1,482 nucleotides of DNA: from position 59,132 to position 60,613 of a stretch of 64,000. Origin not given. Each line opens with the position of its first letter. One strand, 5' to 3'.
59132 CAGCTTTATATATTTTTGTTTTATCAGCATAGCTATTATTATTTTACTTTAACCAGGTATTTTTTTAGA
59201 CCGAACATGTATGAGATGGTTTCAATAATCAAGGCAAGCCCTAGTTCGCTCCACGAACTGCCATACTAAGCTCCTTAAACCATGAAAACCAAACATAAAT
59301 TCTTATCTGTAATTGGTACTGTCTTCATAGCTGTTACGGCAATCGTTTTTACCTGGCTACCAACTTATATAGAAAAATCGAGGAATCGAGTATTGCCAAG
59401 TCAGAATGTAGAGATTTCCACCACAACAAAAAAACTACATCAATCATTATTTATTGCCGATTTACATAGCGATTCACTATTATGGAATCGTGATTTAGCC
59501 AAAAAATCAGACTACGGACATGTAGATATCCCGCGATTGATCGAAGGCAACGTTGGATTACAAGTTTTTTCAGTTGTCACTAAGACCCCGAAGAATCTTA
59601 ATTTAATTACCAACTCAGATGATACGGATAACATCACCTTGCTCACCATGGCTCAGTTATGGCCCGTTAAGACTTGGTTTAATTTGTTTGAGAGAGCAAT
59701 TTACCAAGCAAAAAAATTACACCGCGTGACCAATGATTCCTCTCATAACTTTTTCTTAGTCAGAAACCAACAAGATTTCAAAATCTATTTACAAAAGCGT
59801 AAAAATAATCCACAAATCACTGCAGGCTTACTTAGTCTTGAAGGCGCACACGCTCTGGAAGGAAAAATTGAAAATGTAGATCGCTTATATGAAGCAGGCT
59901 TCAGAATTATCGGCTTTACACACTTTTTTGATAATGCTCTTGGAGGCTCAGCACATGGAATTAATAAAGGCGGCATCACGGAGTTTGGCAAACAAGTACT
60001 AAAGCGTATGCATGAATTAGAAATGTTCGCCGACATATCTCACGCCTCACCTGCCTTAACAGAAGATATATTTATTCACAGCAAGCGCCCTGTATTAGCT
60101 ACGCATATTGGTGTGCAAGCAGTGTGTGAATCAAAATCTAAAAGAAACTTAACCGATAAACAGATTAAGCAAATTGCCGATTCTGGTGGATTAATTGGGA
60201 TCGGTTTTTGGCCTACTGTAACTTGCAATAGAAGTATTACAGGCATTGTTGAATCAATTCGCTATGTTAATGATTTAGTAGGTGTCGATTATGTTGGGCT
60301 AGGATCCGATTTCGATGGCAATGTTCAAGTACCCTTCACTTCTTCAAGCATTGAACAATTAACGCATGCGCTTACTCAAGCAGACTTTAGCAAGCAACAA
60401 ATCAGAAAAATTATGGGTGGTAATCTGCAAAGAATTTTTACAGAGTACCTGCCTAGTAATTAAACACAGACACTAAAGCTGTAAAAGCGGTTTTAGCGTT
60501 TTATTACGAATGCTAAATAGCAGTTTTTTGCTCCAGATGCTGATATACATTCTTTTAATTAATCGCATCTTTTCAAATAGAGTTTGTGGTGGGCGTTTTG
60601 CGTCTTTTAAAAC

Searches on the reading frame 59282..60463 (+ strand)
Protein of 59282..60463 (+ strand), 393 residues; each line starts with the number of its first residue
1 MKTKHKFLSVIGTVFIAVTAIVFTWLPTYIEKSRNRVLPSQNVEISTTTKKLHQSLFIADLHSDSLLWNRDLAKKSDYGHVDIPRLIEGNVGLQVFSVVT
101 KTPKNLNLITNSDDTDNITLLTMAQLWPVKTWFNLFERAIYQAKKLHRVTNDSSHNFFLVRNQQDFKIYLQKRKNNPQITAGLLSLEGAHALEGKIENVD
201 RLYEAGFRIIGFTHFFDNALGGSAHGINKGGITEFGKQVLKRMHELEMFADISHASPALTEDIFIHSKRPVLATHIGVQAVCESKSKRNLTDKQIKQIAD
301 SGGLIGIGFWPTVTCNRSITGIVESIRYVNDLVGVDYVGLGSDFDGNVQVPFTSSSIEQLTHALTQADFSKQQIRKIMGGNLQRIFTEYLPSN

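Call 50: search_protein_families(library=pfam, proteins=[window:59282-60463:+], max_evalue=0.00001)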
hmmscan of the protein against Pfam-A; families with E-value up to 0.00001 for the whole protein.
window:59282-60463:+ (393 aa): 1 family
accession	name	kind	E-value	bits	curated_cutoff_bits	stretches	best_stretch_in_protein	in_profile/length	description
PF01244.27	Peptidase_M19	-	4e-66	223.8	26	1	52-388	2-319/319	Membrane dipeptidase (Peptidase family M19)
